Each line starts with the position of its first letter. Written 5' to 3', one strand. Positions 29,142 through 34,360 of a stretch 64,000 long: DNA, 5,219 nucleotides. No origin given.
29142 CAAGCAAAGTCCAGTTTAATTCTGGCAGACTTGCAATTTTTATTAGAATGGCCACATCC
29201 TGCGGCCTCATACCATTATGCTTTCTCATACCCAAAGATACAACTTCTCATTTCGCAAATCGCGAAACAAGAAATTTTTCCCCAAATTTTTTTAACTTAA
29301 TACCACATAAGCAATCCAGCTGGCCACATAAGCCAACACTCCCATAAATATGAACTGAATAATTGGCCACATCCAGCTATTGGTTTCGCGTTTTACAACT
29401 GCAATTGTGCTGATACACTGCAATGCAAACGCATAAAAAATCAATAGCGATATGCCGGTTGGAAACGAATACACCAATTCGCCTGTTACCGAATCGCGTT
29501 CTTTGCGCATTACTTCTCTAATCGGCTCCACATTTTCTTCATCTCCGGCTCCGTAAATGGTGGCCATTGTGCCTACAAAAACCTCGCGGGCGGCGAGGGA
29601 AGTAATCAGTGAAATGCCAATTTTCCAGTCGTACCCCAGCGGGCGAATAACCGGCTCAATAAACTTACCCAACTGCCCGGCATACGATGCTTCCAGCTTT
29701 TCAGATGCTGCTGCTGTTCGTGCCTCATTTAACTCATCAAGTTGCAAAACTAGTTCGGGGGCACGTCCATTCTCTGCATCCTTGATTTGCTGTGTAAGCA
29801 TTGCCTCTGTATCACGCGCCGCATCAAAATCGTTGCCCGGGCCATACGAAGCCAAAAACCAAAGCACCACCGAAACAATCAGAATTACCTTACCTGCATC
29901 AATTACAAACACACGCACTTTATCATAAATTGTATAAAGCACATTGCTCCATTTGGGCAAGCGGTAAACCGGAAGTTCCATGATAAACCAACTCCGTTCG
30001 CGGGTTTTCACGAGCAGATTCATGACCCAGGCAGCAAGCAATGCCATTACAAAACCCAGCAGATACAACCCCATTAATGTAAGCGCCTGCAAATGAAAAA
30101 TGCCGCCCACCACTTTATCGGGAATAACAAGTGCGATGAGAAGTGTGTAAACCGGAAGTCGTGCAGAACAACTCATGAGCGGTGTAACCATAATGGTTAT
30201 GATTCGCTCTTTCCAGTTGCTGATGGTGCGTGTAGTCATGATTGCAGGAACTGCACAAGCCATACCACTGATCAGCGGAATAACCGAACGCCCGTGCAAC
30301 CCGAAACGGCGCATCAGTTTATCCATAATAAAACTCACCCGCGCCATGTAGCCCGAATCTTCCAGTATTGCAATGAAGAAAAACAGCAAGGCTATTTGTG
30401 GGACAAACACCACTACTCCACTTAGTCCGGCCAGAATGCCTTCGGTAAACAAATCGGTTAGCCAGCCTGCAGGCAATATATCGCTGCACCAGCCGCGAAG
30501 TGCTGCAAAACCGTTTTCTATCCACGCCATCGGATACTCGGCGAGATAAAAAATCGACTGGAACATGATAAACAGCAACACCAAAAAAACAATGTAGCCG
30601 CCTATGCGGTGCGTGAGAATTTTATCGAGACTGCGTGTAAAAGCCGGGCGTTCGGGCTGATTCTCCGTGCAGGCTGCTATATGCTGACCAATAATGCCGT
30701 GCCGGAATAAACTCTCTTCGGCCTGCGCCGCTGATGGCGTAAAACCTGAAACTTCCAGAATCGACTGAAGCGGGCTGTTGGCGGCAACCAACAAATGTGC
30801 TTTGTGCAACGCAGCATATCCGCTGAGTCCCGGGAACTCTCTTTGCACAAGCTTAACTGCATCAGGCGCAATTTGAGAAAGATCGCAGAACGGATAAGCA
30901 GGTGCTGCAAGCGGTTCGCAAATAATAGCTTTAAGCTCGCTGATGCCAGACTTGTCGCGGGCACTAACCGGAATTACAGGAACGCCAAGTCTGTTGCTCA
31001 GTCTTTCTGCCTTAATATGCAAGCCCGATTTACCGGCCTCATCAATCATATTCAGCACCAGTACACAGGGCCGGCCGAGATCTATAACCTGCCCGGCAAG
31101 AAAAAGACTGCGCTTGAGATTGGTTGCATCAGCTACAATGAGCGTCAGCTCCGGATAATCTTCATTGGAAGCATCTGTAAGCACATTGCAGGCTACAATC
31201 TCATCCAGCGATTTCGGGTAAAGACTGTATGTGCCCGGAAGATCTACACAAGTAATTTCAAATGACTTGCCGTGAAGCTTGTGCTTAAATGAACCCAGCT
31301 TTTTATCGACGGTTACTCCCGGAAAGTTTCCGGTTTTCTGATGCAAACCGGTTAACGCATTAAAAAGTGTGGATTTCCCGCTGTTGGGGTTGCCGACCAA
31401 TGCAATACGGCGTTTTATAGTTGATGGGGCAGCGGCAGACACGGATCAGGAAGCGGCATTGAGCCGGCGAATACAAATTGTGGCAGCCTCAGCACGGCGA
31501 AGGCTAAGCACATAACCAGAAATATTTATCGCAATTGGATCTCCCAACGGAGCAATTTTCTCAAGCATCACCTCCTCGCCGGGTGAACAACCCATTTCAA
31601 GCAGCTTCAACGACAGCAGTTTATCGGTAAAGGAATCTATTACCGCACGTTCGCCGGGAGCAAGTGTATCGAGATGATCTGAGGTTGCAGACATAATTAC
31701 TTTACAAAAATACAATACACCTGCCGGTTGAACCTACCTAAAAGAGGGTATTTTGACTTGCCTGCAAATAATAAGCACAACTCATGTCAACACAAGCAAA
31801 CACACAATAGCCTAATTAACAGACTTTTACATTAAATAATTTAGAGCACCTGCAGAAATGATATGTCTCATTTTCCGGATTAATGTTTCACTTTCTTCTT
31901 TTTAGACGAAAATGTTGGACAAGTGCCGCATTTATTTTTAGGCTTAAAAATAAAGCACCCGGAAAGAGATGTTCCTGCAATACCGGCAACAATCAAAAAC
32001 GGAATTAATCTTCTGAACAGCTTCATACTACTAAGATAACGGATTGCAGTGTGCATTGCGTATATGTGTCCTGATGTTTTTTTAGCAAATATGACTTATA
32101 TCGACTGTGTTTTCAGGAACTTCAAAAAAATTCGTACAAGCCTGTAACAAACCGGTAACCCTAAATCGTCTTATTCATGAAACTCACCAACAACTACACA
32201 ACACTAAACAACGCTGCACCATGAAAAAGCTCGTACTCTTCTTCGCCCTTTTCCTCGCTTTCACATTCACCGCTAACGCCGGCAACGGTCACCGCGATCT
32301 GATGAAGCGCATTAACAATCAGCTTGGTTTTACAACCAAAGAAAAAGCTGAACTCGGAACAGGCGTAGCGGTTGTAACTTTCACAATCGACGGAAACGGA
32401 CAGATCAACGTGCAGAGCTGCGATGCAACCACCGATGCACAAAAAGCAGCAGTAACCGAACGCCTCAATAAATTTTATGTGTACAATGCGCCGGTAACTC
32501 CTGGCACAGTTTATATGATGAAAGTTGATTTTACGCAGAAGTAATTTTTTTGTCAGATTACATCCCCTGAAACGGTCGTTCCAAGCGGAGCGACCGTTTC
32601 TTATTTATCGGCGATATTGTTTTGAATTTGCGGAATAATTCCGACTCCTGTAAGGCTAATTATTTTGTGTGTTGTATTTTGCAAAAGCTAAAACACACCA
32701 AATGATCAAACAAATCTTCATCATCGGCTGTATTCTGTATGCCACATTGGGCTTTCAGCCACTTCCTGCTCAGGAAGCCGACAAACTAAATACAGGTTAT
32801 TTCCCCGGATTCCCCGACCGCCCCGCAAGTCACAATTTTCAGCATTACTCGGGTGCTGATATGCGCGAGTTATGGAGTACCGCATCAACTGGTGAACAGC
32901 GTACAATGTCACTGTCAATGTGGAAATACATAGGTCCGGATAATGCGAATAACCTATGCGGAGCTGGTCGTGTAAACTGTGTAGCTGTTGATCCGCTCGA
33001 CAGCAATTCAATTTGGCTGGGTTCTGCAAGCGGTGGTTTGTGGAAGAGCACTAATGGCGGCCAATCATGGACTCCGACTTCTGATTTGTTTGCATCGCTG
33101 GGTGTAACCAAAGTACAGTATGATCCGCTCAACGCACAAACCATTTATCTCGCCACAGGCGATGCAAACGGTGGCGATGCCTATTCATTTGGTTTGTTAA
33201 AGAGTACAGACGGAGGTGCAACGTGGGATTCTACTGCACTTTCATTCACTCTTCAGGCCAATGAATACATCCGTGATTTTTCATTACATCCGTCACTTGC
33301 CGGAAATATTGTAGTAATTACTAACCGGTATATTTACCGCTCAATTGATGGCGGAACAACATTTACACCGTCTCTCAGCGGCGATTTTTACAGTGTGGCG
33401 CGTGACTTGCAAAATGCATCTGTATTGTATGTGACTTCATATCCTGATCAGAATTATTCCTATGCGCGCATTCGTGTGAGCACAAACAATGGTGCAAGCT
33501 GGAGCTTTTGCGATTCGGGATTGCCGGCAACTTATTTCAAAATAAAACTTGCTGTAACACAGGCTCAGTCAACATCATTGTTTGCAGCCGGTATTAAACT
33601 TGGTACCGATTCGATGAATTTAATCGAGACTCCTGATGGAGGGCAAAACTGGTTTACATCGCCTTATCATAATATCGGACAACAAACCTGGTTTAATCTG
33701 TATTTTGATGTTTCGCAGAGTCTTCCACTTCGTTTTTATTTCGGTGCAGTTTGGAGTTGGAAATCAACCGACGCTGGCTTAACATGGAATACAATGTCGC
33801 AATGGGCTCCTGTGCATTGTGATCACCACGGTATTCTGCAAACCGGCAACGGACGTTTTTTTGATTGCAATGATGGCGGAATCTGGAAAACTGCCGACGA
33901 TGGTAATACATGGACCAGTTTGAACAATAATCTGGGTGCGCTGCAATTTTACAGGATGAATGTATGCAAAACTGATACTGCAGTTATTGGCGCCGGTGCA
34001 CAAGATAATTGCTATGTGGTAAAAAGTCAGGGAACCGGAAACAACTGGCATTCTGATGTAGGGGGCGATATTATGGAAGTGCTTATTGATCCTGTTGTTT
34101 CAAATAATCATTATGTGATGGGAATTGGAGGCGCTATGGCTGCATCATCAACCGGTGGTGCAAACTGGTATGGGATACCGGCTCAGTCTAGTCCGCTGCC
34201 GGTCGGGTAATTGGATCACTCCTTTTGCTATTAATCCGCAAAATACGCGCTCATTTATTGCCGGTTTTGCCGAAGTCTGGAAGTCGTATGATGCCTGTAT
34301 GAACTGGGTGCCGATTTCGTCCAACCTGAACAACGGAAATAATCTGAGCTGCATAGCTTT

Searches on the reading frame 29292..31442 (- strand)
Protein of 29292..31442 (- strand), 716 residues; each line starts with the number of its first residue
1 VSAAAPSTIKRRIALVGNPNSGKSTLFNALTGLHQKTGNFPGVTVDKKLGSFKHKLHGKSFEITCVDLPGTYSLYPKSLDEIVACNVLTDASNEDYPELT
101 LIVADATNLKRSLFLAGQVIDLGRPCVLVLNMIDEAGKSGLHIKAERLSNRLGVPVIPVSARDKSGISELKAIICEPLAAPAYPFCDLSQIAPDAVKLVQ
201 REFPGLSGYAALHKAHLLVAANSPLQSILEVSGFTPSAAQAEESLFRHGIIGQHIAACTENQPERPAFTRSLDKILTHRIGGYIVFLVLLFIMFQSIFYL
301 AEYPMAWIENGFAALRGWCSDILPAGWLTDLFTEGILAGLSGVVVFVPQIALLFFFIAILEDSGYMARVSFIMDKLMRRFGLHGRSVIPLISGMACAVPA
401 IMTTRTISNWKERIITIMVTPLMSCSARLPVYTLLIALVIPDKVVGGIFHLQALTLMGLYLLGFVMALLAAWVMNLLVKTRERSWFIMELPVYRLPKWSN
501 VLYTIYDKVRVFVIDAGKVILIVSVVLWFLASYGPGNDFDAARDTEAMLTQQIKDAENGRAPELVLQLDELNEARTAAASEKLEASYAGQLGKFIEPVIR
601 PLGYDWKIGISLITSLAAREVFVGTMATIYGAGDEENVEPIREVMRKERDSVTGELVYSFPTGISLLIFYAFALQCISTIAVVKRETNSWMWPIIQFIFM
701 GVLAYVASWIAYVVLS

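Call 40: search_protein_families(library=pfam, proteins=[window:29292-31442:-])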
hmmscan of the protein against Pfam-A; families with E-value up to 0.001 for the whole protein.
window:29292-31442:- (716 aa): 4 families
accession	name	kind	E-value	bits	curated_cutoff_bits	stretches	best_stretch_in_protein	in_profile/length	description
PF02421.24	FeoB_N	-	9.6e-54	181.6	27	1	12-172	2-154/156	Ferrous iron transport protein B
PF07670.19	Gate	-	2.3e-43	147.3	29.6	2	344-436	2-101/104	Nucleoside recognition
PF01926.29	MMR_HSR1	-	1.2e-16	61.3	21.9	1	12-131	1-112/113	50S ribosome-binding GTPase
PF07664.17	FeoB_C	-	2.2e-16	59.7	26.6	1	456-508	1-54/54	Ferrous iron transport protein B C terminus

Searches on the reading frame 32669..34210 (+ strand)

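Call 40: search_protein_families(library=pfam, proteins=[window:32669-34210:+])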
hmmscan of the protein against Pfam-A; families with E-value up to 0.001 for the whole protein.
window:32669-34210:+ (513 aa): 2 families
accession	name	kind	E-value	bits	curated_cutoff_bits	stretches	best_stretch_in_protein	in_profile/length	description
PF15902.12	Sortilin-Vps10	-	1.2e-11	44.5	33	1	124-231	3-108/446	Sortilin, neurotensin receptor 3,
PF02012.26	BNR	-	0.00059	19.9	27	0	179-187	3-11/12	BNR/Asp-box repeat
